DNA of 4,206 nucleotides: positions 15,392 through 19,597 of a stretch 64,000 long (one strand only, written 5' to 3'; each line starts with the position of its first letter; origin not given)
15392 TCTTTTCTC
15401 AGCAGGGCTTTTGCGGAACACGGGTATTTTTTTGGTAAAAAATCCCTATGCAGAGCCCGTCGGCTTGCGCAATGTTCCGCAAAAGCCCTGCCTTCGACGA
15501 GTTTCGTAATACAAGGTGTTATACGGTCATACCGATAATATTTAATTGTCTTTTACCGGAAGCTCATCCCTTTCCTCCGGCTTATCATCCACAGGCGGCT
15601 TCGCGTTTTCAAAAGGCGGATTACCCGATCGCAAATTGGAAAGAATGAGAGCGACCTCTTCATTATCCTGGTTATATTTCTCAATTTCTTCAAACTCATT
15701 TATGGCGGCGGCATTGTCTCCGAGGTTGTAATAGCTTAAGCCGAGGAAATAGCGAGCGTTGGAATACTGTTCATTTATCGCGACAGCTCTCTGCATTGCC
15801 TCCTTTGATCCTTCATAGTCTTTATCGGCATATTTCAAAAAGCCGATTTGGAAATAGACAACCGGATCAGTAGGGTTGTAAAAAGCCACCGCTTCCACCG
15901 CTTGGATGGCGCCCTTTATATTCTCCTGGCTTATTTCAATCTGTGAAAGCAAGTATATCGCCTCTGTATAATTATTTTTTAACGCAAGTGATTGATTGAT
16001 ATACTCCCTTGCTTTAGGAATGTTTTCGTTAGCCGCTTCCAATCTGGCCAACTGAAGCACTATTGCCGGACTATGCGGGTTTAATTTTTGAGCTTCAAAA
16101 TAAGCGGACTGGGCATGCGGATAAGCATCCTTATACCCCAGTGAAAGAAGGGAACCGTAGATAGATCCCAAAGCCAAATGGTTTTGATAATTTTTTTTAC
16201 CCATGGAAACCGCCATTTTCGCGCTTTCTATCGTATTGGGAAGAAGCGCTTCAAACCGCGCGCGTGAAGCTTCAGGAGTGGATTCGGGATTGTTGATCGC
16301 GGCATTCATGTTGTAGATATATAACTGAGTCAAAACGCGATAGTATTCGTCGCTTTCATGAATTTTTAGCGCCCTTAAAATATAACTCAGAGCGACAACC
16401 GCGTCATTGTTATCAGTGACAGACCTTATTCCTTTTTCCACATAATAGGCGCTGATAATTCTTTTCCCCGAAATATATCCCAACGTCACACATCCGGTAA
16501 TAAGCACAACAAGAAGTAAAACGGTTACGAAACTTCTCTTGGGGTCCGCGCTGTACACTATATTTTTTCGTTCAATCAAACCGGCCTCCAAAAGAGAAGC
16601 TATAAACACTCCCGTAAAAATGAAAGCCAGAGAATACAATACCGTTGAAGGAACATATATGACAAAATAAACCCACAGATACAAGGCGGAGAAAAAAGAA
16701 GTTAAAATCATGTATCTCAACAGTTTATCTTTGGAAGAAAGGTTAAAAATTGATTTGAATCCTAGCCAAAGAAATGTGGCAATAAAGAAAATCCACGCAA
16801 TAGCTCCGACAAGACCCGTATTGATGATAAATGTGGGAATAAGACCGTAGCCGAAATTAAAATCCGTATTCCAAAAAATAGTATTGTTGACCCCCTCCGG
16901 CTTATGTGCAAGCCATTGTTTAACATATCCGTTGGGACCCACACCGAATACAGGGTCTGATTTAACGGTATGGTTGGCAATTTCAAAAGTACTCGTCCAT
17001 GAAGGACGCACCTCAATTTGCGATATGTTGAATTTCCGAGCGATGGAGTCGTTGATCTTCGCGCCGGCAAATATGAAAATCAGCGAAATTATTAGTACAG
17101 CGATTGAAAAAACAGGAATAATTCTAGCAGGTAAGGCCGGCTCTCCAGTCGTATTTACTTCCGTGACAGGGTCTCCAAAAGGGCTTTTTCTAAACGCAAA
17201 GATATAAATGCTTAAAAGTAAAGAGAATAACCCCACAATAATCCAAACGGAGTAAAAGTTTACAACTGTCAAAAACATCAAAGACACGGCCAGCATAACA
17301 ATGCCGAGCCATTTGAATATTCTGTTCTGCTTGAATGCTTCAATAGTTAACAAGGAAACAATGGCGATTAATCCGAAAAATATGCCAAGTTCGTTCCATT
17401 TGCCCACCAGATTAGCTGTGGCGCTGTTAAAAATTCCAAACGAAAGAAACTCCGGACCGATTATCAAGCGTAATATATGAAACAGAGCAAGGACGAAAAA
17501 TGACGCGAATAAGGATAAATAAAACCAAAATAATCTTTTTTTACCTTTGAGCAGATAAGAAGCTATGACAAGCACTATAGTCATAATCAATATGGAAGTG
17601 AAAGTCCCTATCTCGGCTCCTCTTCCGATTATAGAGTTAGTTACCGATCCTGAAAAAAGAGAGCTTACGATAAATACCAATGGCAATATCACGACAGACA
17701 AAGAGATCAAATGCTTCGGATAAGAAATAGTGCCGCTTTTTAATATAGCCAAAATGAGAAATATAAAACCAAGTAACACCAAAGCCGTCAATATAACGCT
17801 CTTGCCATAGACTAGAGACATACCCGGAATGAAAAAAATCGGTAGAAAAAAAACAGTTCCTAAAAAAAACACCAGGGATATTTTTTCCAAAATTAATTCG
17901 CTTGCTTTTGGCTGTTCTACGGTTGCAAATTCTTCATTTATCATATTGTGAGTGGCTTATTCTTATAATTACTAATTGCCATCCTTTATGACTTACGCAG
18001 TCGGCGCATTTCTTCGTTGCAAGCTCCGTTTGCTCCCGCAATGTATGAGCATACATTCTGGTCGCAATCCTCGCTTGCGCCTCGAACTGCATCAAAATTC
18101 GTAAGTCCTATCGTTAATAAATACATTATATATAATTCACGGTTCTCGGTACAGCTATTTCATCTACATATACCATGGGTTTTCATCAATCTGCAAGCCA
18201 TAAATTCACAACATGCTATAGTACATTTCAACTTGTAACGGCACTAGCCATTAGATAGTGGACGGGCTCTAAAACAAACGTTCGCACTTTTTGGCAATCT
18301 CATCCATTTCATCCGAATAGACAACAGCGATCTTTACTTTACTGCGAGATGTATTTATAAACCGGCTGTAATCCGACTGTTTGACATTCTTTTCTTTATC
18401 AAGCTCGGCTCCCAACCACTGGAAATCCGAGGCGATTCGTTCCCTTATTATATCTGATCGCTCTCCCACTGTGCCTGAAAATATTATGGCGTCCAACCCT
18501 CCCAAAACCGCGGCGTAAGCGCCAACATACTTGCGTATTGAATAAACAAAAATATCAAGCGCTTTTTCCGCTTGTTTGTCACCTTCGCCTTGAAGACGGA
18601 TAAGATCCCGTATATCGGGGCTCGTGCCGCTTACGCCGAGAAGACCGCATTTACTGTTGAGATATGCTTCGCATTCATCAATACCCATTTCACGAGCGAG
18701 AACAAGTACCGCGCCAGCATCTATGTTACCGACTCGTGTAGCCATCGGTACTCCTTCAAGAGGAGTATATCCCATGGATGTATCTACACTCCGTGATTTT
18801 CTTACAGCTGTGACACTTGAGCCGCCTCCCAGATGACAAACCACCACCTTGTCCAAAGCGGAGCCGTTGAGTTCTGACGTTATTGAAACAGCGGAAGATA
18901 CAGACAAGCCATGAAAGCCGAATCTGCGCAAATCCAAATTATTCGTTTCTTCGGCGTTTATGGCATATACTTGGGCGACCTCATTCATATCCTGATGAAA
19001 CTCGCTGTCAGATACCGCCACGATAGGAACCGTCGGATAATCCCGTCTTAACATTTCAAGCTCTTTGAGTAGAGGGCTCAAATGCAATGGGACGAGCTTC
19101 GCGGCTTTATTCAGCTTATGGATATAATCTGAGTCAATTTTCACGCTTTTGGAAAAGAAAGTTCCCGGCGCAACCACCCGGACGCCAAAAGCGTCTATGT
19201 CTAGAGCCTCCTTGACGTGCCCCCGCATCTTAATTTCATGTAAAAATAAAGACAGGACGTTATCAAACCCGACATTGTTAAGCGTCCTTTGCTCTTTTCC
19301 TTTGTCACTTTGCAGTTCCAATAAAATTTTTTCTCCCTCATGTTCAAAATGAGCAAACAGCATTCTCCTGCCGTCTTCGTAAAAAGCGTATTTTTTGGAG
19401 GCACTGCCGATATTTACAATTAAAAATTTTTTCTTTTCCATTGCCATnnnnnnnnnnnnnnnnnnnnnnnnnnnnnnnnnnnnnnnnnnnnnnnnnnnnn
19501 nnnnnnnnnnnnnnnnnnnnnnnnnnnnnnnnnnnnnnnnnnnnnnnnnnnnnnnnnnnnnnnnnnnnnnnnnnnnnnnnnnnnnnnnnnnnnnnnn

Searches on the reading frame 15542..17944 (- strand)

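Call 7: search_protein_families(library=pfam, proteins=[window:15542-17944:-])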
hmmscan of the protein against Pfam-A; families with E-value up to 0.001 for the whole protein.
window:15542-17944:- (800 aa): 8 families
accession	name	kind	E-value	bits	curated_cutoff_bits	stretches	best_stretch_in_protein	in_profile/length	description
PF14559.12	TPR_19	-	4.4e-14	53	25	2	706-770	3-67/68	Tetratricopeptide repeat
PF07719.23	TPR_2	-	2.7e-08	33.8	27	0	730-761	3-34/34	Tetratricopeptide repeat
PF13432.12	TPR_16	-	9.7e-07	29.6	32.7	0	708-755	11-59/65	Tetratricopeptide repeat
PF13424.12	TPR_12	-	6.7e-06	26.7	30.1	1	697-759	6-69/77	Tetratricopeptide repeat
PF13428.12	TPR_14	-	1.6e-05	25.6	23.5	0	626-668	1-43/44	Tetratricopeptide repeat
PF23914.1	TPR_CcmH_CycH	-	3.6e-05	24.1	42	0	665-762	55-155/158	Cytochrome c-type biogenesis protein H TPR domain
PF13371.12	TPR_9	-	9.3e-05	22.8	35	0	668-727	3-62/73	Tetratricopeptide repeat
PF13181.12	TPR_8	-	0.00011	22.5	25.7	0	730-761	3-34/34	Tetratricopeptide repeat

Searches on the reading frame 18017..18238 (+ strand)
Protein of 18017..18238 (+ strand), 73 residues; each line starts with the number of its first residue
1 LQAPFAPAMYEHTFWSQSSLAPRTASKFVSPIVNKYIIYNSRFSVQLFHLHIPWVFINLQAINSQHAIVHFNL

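Call 7: search_protein_families(library=pfam, proteins=[window:18017-18238:+])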
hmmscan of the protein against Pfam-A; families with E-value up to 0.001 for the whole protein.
window:18017-18238:+ (73 aa): 0 families

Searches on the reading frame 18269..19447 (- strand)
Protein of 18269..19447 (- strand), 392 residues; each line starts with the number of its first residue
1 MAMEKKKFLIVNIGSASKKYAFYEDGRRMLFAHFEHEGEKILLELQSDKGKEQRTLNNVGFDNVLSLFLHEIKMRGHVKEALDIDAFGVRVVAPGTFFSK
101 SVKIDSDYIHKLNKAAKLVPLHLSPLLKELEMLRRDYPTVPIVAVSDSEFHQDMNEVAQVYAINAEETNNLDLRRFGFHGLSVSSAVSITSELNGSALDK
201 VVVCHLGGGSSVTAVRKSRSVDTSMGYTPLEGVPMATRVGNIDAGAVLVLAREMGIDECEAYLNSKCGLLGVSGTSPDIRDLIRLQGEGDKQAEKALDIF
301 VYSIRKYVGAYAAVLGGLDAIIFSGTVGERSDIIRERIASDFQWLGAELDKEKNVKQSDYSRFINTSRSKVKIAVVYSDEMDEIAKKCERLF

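Call 7: search_protein_families(library=pfam, proteins=[window:18269-19447:-])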
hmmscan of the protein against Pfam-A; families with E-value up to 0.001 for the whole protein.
window:18269-19447:- (392 aa): 1 family
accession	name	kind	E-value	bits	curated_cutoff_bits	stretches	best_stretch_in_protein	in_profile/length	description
PF00871.23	Acetate_kinase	-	1.6e-88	297.5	22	1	7-385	1-391/392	Acetokinase family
